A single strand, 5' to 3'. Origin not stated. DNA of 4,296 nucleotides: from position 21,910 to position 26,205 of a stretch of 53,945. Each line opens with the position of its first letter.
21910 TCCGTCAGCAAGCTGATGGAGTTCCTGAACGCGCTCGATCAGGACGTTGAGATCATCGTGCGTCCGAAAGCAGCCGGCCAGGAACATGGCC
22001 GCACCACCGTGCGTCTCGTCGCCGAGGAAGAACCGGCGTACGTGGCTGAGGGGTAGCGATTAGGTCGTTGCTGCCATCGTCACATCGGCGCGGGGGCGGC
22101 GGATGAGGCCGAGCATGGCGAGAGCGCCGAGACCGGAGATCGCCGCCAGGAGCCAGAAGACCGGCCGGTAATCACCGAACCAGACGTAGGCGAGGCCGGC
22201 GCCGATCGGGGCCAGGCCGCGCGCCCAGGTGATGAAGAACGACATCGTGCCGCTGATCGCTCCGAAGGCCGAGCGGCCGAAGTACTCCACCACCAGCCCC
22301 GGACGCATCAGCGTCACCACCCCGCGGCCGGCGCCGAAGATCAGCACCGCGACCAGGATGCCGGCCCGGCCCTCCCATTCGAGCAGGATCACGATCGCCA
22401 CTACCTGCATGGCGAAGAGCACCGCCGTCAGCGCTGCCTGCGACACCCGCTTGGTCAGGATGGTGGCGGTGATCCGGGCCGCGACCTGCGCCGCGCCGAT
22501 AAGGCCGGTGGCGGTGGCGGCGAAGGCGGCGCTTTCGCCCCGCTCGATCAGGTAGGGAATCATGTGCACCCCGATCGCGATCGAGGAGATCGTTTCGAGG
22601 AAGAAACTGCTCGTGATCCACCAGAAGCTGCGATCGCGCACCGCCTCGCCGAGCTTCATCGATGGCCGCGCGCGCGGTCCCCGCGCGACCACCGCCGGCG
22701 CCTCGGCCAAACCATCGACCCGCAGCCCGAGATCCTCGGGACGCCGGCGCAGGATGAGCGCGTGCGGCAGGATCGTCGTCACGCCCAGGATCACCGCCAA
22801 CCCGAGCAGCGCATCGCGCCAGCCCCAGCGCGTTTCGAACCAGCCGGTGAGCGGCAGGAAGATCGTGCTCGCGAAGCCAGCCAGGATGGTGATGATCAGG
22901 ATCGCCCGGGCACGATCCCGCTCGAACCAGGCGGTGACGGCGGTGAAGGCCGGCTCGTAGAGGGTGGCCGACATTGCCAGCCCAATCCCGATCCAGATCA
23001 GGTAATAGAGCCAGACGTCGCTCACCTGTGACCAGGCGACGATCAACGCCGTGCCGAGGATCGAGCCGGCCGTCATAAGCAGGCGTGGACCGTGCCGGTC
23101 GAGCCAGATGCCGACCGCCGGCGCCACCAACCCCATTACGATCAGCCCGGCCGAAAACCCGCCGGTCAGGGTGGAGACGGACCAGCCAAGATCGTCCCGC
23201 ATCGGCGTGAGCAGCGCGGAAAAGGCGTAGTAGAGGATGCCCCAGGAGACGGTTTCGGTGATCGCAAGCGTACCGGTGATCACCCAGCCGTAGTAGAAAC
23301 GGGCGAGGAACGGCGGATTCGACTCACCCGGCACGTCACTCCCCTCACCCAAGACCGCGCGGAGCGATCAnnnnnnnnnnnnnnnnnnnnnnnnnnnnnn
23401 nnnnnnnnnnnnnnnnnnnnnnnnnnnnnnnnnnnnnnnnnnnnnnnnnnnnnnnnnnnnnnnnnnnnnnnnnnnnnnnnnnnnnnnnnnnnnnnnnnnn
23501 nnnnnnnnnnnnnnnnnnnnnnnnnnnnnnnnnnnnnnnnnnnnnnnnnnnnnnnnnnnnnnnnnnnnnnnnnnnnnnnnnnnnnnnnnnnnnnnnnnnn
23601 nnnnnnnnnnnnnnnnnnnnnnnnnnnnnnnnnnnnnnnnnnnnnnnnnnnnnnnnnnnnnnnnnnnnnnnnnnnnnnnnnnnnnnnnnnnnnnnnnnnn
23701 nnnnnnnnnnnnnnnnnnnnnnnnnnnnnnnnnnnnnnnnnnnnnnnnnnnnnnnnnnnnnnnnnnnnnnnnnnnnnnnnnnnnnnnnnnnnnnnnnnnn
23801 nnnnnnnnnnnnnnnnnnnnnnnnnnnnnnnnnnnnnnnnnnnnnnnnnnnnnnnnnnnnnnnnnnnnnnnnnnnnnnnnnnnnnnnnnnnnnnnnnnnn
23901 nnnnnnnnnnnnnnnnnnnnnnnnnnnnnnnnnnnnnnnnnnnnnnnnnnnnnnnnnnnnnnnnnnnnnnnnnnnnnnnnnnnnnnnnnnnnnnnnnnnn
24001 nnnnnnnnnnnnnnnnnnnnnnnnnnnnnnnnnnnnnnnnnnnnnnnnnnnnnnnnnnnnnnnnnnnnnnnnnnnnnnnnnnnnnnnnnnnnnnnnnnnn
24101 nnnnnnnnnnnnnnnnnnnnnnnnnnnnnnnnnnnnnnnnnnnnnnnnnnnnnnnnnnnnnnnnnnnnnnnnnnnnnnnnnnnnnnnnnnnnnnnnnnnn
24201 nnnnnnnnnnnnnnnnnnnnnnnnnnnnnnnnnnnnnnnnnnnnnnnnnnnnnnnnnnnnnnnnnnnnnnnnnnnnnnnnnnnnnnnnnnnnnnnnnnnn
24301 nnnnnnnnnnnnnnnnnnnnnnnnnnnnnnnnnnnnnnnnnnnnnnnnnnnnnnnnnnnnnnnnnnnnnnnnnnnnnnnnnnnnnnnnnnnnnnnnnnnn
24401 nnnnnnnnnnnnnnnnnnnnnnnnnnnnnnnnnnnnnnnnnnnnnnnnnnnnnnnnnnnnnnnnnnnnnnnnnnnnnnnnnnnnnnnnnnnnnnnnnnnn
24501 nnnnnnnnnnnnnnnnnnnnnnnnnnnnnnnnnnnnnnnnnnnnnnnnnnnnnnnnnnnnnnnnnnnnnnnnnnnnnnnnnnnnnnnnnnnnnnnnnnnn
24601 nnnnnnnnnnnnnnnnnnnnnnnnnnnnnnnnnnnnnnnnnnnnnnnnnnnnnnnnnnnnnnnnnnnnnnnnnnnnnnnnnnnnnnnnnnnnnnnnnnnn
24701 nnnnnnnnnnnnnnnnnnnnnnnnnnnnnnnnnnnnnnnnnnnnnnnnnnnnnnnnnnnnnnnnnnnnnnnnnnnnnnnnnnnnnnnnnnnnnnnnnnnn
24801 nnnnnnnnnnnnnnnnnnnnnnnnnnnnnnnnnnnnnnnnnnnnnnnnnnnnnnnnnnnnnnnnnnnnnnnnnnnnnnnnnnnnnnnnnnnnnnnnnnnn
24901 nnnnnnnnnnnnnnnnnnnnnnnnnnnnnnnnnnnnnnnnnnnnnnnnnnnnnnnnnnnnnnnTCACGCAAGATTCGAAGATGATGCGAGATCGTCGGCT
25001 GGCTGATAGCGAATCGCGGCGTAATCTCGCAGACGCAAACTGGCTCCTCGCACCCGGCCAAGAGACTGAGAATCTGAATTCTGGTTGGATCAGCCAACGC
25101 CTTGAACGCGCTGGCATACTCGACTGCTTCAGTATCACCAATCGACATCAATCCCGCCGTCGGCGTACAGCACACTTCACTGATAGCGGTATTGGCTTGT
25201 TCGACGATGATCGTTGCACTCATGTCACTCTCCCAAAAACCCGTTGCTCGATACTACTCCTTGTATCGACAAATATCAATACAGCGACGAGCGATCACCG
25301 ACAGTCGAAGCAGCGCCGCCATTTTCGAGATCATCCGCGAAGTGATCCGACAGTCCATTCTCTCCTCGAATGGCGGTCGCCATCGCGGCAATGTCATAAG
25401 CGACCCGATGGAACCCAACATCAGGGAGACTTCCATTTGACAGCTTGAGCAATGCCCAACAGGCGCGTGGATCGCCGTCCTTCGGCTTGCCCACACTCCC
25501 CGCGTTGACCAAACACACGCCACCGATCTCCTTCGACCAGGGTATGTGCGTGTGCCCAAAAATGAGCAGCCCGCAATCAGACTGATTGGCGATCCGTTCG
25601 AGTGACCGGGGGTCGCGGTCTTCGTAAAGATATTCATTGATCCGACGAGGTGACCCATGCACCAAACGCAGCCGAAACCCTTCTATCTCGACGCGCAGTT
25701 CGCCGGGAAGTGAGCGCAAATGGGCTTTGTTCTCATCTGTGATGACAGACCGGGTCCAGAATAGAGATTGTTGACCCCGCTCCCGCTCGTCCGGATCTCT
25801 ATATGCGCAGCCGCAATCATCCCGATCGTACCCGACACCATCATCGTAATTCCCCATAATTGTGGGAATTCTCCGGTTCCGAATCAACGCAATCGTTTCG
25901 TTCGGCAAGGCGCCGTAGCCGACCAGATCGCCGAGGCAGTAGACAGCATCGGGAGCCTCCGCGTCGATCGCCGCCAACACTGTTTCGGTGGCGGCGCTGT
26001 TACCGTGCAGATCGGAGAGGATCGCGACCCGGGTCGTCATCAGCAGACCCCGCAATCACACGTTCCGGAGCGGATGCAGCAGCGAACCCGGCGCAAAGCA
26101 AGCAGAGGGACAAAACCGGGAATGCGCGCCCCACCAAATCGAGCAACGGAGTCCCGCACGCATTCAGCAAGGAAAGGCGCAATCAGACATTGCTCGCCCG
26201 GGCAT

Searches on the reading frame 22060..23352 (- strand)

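Call 48: search_protein_families(library=pfam, proteins=[window:22060-23352:-], max_evalue=0.0001)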
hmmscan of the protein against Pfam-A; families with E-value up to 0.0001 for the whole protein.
window:22060-23352:- (430 aa): 1 family
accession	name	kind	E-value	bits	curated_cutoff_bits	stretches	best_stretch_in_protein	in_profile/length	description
PF07690.21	MFS_1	-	9.5e-31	107.4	33.4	1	40-382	11-347/347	Major Facilitator Superfamily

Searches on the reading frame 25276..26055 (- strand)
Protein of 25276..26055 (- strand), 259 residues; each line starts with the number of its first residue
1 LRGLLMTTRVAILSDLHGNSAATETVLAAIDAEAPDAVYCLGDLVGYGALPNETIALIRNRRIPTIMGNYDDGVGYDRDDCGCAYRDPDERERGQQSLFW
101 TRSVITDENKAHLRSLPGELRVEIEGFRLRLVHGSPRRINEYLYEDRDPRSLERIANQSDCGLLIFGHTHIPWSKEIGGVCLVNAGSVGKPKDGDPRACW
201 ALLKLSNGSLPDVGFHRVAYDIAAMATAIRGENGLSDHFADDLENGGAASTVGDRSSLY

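Call 48: search_protein_families(library=pfam, proteins=[window:25276-26055:-], max_evalue=0.0001)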
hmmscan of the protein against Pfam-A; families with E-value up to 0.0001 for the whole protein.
window:25276-26055:- (259 aa): 2 families
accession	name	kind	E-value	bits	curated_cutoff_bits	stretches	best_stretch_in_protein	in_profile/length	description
PF12850.12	Metallophos_2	-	4.5e-26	92.1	27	1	9-207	2-153/154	Calcineurin-like phosphoesterase superfamily domain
PF00149.33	Metallophos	-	2.9e-14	54.4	21.5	1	9-172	2-191/191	Calcineurin-like phosphoesterase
